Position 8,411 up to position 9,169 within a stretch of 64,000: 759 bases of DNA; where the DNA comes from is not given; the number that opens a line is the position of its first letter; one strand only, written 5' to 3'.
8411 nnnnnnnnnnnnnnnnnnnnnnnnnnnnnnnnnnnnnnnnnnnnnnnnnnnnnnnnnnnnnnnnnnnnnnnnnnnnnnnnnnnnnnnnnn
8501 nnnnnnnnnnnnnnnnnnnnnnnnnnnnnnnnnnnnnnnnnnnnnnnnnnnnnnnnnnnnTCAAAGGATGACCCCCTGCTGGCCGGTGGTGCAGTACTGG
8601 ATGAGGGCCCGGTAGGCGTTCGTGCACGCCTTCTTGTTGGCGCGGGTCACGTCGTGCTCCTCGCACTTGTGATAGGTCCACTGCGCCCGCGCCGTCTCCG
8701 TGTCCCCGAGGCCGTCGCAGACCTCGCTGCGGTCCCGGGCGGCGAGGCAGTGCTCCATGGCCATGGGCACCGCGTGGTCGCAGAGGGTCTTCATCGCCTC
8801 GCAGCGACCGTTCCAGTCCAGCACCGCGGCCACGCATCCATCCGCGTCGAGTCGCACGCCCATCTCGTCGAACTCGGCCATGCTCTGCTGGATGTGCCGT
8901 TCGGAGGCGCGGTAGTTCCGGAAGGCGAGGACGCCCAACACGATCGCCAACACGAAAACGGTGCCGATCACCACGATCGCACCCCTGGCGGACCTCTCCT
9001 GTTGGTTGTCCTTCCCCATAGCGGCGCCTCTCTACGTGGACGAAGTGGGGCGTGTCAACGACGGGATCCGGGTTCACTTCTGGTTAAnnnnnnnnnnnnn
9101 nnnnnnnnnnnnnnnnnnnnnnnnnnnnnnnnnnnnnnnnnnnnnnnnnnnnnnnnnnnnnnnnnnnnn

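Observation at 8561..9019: Uncharacterised membrane-anchored Cys/His/Met-rich protein coupled to ctaB; candidate copper-handling factor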

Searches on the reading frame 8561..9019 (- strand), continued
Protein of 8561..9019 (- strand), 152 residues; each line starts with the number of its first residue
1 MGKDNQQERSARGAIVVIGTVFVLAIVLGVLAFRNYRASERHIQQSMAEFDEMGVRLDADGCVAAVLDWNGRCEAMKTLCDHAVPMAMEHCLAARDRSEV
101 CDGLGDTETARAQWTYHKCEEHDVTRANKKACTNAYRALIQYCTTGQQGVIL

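Call 64: search_protein_families(library=ncbifam, proteins=[L018:3029-4363:+, L018:4410-4961:+, L027:5936-6559:+, L002:954-2390:+], max_evalue=0.00001)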
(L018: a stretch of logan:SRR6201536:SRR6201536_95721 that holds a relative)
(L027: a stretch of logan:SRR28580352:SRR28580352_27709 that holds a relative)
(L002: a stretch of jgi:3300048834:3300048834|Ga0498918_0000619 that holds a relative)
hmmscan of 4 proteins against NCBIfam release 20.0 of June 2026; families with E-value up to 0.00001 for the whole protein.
L018:3029-4363:+ (444 aa): 51 families (the best 25 are shown)
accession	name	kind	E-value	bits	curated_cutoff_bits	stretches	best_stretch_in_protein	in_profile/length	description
NF033792.0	ActS_PrrB_HisK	equivalog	1.5e-63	215.2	350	1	9-417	4-418/423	ActS/PrrB/RegB family redox-sensitive histidine kinase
NF045988.1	HisKinRegBRhodob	equivalog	1.5e-45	155.4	570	1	9-406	14-420/462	sensor histidine kinase RegB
NF008468.0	PRK11360.1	equivalog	4.8e-28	97.9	646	1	184-418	375-608/616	two-component system sensor histidine kinase AtoS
NF007688.0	PRK10364.1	equivalog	9.9e-28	97.1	479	1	160-419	201-452/460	two-component system sensor histidine kinase ZraS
NF052574.1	HisKinEspCMyxo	equivalog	2.7e-25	88.7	1200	1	200-427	411-646/785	serine histidine kinase EspC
TIGR02916.1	PEP_his_kin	equivalog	6.4e-20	71.3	300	1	251-417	516-679/679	XrtA/PEP-CTERM system histidine kinase PrsK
NF038348.1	T2SS_HK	subfamily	8.1e-20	70.7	450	1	324-417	479-572/574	histidine kinase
NF010411.0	PRK13837.1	equivalog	1.4e-19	69.6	647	1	184-436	429-693/828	two-component system VirA-like sensor kinase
NF010076.0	PRK13557.1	subfamily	9.7e-19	67.2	631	1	172-422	135-398/540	histidine kinase famiy protein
NF040750.1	tetrathio_HK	equivalog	2.8e-18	65.7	750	1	161-407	293-543/555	tetrathionate respiration histidine kinase TtrS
NF040691.1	MtrAB_MtrB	equivalog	2.3e-17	63.2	450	1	214-425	279-499/507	MtrAB system histidine kinase MtrB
NF052573.1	HisKinEspAMyxo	equivalog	1.3e-16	59.9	1400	1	200-420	378-613/755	serine histidine kinase EspA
TIGR02966.1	phoR_proteo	equivalog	1.9e-16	60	334.2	1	187-414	95-331/333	phosphate regulon sensor histidine kinase PhoR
NF046020.1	HisKinCckABruc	equivalog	5e-15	54.4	1000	1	351-421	640-710/868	cell cycle histidine kinase CckA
NF046026.1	HisKinCckACaul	equivalog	5.8e-15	54.4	1000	1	352-425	466-539/678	cell cycle histidine kinase CckA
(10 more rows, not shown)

L018:4410-4961:+ (183 aa): 74 families (the best 25 are shown)
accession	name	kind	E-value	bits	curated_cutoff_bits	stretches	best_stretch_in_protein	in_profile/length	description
NF033791.1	ActR_PrrA_rreg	equivalog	5.8e-48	163.2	250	1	11-176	3-167/173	ActR/PrrA/RegA family redox response regulator transcription factor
TIGR01818.1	ntrC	equivalog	4.5e-23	81.8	558.6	1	12-121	1-112/463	nitrogen regulation protein NR(I)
NF045505.1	RR_RssB_Pseudo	equivalog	1.3e-20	73.9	700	1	10-113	6-111/394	two-component system response regulator RssB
NF008469.0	PRK11361.1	equivalog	6e-20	71.4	714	1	10-124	5-121/461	acetoacetate metabolism transcriptional regulator AtoC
NF006900.1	PRK09390.1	equivalog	6.7e-20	71.5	255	1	9-126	4-123/203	response regulator FixJ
NF051870.1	NAssimRespRegNtrX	equivalog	1.1e-19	70.7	600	1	11-124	3-120/452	nitrogen assimilation response regulator NtrX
NF007689.0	PRK10365.1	equivalog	4.4e-19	68.6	760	1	11-120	7-118/441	sigma-54-dependent response regulator transcription factor ZraR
NF008176.1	PRK10923.1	equivalog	9.5e-19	67.3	620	1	8-120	2-116/469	nitrogen regulation protein NR(I)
NF047793.1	ResRegPgtA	equivalog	1.4e-18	66.9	650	1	11-127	7-125/414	two-component system response regulator PgtA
NF041946.1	LuxO_transreg_Vib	equivalog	2.5e-18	66.1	800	1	15-115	2-104/463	quorum-sensing sigma-54 dependent transcriptional regulator LuxO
NF011695.0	PRK15115.1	equivalog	3.1e-17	62.5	763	1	11-127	8-126/445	two-component system response regulator GlrR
NF049963.1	RespRegFlgRCampy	domain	2.8e-16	59.4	750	1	12-118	3-108/429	fla regulon two-component system response regulator FlgR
NF007969.0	PRK10693.1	equivalog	9.3e-15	54.5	329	1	7-110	5-110/337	two-component system response regulator RssB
TIGR02154.1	PhoB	equivalog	7.7e-14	51.5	296.2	1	11-119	4-116/226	phosphate regulon transcriptional regulator PhoB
NF053512.1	nitric_RR_NosR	exception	1.2e-13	50.9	400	1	12-124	1-116/422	response regulator c-di-GMP phosphodiesterase, NosR family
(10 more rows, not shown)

L027:5936-6559:+ (207 aa): 0 families

L002:954-2390:+ (478 aa): 113 families (the best 25 are shown)
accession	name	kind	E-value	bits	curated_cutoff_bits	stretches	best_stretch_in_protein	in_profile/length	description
NF008469.0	PRK11361.1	equivalog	3.7e-136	454.5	714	1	4-446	2-451/461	acetoacetate metabolism transcriptional regulator AtoC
NF007689.0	PRK10365.1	equivalog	3.4e-131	438.1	760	1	5-446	4-439/441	sigma-54-dependent response regulator transcription factor ZraR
TIGR01818.1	ntrC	equivalog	1.6e-126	422.8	558.6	1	9-391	1-382/463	nitrogen regulation protein NR(I)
TIGR02915.1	PEP_resp_reg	equivalog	1.3e-123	413.2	502.6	1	9-446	1-439/445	PEP-CTERM-box response regulator transcription factor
NF011695.0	PRK15115.1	equivalog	5.2e-114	381.4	763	1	2-436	2-423/445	two-component system response regulator GlrR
TIGR01817.1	nifA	equivalog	1.1e-112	377.5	528.85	1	124-381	176-433/534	nif-specific transcriptional activator NifA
NF041946.1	LuxO_transreg_Vib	equivalog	1.1e-110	370.6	800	1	12-392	2-382/463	quorum-sensing sigma-54 dependent transcriptional regulator LuxO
NF008176.1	PRK10923.1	equivalog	9.5e-108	360.8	620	1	6-393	3-388/469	nitrogen regulation protein NR(I)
NF051870.1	NAssimRespRegNtrX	equivalog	1.1e-102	344.3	600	1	8-447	3-448/452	nitrogen assimilation response regulator NtrX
NF050807.1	TransRegFlbDCaul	equivalog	1e-101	341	750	1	18-447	13-436/454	sigma-54-dependent transcriptional regulator FlbD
NF041552.1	TF_PrdR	equivalog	1.5e-101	340.6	795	1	137-448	260-575/577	sigma-54 dependent transcriptional regulator PrdR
NF038308.1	RNA_repair_RtcR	equivalog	1.7e-101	340.7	650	1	4-399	26-445/530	RNA repair transcriptional activator RtcR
NF049963.1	RespRegFlgRCampy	domain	1.9e-96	323.6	750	1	9-447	3-425/429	fla regulon two-component system response regulator FlgR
NF003451.0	PRK05022.1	equivalog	2.6e-95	320.1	476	1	112-378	157-425/512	nitric oxide reductase transcriptional regulator NorR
NF041906.1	V4R_TF_MobR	exception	3.5e-86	289.8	999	1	145-442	233-537/544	phenol degradation transcriptional regulator MobR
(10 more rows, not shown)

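Call 79: list_cluster_members(proteins=[P0016, P0019, P0022, P0025, P0033, P0038, P0042, P0052, P0060, P0076])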
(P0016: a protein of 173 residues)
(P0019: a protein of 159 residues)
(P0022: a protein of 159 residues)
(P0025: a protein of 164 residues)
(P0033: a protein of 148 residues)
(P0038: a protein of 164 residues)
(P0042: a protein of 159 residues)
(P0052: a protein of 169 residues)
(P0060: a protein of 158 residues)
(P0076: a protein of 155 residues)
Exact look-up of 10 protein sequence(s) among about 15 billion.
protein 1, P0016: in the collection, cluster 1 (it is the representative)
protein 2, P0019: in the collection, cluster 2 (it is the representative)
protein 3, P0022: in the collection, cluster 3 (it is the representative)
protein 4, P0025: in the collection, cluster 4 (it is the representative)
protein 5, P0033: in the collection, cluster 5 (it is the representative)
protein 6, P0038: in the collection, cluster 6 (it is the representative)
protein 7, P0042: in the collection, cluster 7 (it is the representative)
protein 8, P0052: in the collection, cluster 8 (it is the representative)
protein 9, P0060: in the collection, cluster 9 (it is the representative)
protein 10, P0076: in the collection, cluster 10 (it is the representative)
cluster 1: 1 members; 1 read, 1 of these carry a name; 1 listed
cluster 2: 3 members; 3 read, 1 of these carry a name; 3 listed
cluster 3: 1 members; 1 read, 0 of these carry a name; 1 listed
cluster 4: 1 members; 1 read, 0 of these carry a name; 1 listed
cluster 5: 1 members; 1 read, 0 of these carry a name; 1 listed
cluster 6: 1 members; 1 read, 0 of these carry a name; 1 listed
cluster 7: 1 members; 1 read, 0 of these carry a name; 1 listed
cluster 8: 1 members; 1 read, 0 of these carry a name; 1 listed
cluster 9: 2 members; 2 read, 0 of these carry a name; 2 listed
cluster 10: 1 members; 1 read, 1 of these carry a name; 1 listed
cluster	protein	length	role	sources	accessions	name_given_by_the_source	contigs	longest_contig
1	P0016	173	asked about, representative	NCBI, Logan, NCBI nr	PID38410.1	MAG: hypothetical protein CSB49_05740 [Proteobacteria bacterium] | MAG: hypothetical protein CSB49_05740 [Pseudomonadota bacterium]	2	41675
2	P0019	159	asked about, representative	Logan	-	-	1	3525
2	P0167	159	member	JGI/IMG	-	hypothetical protein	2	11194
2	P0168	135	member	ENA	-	-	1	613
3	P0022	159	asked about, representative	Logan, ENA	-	-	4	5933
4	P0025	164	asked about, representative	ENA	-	-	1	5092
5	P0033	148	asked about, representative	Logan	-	-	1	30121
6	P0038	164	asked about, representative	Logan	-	-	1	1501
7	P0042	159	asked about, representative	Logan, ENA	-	-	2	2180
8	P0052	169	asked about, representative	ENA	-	-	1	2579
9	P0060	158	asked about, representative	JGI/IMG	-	-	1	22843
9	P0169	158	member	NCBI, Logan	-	-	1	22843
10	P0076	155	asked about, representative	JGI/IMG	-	predicted nucleic acid-binding Zn ribbon protein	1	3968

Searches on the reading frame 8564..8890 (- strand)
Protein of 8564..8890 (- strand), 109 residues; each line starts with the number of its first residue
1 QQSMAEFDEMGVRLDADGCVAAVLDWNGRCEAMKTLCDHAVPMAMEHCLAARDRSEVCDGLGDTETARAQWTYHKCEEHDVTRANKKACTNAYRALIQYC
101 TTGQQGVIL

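Call 73: predict_structure(alignment_id=A5)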
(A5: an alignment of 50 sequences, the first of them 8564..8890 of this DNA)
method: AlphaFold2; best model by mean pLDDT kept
length: 109 residues; sequences in the alignment: 50
mean_pLDDT: 94.3   pTM: 0.87
mean pLDDT of the five models: 94.3, 94.2, 93.2, 93.1, 92.6
residues with pLDDT >= 90: 96; 70-90: 11; 50-70: 2; < 50: 0
segments of 3 or more residues with pLDDT < 50: none
pLDDT, mean of each block of 10 residues (from residue 1): 98 98 98 97 98 96 78 95 96 96 87
secondary structure, 60 per line:
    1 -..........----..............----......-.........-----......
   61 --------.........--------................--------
elements in order: H2-11 H16-29 H34-39 H41-49 H55-60 H69-77 H86-101
